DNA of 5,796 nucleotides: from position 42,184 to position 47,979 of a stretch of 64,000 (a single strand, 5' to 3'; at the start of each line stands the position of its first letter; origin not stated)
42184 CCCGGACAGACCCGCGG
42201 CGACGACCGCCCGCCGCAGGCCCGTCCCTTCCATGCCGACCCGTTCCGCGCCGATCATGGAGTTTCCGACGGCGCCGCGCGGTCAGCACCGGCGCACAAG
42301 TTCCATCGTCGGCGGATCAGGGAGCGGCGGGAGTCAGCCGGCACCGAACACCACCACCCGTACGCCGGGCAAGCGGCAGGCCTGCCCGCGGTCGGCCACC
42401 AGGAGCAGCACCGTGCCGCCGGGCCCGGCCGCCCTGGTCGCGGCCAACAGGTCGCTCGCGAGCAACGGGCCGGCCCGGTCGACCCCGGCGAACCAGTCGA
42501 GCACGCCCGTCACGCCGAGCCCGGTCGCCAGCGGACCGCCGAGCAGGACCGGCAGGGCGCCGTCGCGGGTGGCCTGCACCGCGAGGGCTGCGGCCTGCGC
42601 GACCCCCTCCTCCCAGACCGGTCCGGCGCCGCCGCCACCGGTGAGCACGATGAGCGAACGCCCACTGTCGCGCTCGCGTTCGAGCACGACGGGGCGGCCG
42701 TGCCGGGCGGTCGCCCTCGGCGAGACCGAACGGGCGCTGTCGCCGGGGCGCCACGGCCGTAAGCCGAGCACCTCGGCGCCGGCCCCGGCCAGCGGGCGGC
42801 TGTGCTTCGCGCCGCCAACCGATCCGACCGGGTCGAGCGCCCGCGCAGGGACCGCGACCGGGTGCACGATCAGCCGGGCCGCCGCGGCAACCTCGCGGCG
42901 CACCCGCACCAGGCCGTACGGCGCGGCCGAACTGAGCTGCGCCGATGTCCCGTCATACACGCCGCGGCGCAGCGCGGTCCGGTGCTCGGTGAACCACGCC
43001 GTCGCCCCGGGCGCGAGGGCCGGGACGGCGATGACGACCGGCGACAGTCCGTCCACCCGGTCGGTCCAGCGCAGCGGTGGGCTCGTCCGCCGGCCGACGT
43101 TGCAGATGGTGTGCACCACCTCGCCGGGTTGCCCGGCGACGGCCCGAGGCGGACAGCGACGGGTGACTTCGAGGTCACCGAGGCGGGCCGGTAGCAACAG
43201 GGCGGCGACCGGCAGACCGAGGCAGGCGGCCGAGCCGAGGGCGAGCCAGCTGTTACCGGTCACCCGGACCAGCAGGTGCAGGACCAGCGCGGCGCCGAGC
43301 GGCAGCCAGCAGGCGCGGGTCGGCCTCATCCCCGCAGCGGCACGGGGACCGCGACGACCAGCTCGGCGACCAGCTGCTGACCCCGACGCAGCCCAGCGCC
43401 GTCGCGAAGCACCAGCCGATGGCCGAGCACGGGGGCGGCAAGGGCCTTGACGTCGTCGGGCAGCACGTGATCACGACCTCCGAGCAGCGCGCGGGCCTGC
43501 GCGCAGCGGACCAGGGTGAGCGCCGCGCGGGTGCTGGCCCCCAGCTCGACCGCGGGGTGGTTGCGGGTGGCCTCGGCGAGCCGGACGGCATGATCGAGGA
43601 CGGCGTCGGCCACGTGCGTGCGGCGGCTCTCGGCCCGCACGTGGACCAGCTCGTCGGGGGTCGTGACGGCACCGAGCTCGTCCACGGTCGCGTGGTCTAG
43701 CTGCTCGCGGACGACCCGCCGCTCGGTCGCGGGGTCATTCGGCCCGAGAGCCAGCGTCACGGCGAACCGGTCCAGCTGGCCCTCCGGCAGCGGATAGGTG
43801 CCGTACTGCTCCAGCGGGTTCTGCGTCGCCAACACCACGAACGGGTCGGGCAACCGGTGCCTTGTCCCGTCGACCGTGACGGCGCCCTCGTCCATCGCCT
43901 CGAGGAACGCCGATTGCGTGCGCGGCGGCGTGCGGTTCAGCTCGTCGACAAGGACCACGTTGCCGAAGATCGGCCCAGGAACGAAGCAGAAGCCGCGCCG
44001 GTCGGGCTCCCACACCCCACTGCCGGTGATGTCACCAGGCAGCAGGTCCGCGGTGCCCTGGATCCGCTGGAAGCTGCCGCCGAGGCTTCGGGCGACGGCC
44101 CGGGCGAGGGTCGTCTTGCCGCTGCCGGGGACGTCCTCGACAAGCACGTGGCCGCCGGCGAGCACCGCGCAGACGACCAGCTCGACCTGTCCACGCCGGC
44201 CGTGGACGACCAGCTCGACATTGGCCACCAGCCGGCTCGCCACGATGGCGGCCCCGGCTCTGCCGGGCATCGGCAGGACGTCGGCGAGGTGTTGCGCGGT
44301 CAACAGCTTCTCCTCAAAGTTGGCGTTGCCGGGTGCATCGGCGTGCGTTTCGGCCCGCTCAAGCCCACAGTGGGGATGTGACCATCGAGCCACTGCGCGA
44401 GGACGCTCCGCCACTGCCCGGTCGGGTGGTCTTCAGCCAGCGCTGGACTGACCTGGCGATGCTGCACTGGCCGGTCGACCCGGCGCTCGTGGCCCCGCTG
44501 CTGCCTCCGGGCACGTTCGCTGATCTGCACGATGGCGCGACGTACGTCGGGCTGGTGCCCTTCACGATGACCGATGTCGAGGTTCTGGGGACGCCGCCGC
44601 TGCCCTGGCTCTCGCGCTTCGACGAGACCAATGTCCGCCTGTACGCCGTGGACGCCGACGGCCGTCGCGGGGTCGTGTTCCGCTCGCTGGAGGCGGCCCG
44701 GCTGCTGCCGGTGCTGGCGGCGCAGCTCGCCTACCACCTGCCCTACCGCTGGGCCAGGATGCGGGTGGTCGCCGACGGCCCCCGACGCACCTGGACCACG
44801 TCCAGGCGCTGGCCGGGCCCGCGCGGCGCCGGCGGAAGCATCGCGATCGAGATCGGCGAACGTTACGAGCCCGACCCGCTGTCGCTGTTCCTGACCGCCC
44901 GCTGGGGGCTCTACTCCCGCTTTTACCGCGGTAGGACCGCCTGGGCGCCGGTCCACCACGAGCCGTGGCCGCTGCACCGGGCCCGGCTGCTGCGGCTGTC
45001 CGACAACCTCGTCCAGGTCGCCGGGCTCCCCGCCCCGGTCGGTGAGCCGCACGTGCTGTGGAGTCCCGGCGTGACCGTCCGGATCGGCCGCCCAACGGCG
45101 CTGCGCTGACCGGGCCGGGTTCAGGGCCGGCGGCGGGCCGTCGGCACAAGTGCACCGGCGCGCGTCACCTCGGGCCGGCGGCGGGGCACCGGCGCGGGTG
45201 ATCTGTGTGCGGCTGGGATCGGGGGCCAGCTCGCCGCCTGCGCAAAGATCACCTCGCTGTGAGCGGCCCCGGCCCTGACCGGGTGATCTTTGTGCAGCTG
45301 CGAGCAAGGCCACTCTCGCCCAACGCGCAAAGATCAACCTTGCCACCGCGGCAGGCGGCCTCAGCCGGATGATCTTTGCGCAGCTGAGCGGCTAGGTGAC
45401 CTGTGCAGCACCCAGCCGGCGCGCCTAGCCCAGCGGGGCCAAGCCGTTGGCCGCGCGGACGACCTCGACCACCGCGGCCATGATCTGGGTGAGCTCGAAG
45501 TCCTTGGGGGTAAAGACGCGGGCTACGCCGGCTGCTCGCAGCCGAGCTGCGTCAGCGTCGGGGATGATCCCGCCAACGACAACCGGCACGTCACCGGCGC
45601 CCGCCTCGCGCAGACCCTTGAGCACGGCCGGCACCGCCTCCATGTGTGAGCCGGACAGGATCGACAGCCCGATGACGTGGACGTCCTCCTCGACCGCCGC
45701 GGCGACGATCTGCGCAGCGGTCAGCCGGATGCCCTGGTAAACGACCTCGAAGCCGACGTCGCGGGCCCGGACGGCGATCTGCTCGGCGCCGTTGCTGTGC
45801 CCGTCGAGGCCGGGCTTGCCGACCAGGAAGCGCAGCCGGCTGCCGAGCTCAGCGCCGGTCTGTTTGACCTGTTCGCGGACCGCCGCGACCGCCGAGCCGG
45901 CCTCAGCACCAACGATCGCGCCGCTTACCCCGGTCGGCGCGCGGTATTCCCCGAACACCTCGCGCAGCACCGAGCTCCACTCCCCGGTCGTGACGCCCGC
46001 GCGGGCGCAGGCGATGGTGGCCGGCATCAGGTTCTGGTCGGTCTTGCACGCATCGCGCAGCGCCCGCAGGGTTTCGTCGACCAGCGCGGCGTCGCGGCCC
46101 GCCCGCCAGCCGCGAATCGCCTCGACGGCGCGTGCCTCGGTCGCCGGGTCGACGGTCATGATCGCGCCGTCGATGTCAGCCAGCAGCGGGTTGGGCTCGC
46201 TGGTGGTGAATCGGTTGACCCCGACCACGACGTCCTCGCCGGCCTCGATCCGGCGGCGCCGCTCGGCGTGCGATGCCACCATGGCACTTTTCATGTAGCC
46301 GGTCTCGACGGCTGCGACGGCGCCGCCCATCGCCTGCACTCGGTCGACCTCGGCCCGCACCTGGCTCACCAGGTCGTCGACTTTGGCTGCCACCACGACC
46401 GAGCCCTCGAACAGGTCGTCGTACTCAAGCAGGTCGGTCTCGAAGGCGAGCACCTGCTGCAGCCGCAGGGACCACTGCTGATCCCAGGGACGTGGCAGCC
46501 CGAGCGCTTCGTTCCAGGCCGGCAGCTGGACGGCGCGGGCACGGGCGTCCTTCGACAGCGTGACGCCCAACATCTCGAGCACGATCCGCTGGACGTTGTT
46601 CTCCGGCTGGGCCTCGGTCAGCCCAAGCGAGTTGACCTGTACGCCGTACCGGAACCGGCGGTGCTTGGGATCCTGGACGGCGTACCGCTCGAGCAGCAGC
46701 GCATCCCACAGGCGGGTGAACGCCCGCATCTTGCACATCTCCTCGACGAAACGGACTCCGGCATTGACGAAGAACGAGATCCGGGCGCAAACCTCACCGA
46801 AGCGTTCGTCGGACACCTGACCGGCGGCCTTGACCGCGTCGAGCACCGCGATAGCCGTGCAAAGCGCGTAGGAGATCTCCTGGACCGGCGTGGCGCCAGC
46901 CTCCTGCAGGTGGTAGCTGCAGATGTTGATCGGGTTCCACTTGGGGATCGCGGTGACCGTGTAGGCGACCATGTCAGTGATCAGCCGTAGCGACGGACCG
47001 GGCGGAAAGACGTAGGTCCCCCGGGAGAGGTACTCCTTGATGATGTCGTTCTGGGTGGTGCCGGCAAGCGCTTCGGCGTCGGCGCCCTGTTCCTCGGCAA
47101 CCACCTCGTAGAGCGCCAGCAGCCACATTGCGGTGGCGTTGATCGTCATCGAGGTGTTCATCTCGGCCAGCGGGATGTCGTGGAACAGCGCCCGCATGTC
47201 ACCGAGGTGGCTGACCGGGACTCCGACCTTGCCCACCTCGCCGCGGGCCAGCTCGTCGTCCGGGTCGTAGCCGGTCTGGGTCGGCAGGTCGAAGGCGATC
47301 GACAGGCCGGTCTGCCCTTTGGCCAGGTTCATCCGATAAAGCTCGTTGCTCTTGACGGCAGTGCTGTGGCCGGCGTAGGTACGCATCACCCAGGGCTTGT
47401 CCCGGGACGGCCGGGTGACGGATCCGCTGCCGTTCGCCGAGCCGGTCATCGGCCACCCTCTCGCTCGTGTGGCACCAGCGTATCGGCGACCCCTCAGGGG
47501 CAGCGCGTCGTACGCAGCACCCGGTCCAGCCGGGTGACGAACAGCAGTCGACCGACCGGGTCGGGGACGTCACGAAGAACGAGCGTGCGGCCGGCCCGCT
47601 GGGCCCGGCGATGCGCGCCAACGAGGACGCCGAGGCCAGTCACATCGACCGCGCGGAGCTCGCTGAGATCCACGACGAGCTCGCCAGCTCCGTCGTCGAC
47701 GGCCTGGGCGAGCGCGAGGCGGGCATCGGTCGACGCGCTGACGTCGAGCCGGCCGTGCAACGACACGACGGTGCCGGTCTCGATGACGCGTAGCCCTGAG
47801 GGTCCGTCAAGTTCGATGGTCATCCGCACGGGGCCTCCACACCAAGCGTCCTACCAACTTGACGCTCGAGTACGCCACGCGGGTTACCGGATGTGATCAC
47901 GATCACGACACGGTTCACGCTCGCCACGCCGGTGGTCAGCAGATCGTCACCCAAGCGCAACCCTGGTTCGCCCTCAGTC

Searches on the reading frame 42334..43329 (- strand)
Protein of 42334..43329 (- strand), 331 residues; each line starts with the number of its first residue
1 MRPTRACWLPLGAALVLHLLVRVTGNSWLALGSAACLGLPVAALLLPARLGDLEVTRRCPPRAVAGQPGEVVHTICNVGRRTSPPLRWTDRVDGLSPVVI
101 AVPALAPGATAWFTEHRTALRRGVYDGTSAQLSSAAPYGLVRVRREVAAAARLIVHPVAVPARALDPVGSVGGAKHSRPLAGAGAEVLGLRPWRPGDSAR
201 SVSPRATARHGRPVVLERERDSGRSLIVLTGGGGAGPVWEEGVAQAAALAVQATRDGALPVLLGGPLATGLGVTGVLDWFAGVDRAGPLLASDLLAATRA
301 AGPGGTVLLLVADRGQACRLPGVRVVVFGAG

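Call 6: search_protein_families(library=pfam, proteins=[window:42334-43329:-], max_evalue=1)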
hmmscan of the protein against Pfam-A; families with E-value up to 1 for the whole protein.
window:42334-43329:- (331 aa): 2 families
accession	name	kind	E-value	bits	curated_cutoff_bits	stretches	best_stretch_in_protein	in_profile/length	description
PF07705.17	CARDB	-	0.11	13.2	22.7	1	52-119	3-71/101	CARDB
PF01882.25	DUF58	-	0.21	11.2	23.4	1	191-229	3-41/216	Protein of unknown function DUF58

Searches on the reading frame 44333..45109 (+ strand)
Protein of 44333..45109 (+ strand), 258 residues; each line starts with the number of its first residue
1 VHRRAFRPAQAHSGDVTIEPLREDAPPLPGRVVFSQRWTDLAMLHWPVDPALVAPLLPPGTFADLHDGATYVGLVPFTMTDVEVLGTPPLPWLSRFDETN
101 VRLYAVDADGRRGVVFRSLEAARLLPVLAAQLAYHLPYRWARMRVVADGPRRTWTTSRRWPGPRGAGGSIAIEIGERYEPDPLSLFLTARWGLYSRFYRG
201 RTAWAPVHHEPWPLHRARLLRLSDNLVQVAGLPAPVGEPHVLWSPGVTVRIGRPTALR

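Call 64: search_protein_families(library=pfam, proteins=[window:44333-45109:+], max_evalue=0.001)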
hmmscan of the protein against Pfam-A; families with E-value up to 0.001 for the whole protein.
window:44333-45109:+ (258 aa): 1 family
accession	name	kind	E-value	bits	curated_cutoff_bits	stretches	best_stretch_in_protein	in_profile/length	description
PF09844.14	DUF2071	-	4e-70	236.2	27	1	36-247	2-211/212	Uncharacterized conserved protein (COG2071)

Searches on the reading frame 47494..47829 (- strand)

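Call 64: search_protein_families(library=pfam, proteins=[window:47494-47829:-], max_evalue=0.001)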
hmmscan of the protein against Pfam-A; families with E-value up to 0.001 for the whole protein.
window:47494-47829:- (111 aa): 2 families
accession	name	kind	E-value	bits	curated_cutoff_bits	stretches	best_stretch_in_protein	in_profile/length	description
PF13466.11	STAS_2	-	3.7e-16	59.5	29.2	1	22-102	1-80/80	STAS domain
PF01740.26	STAS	-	2.5e-13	50.1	22.6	1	17-106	8-98/106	STAS domain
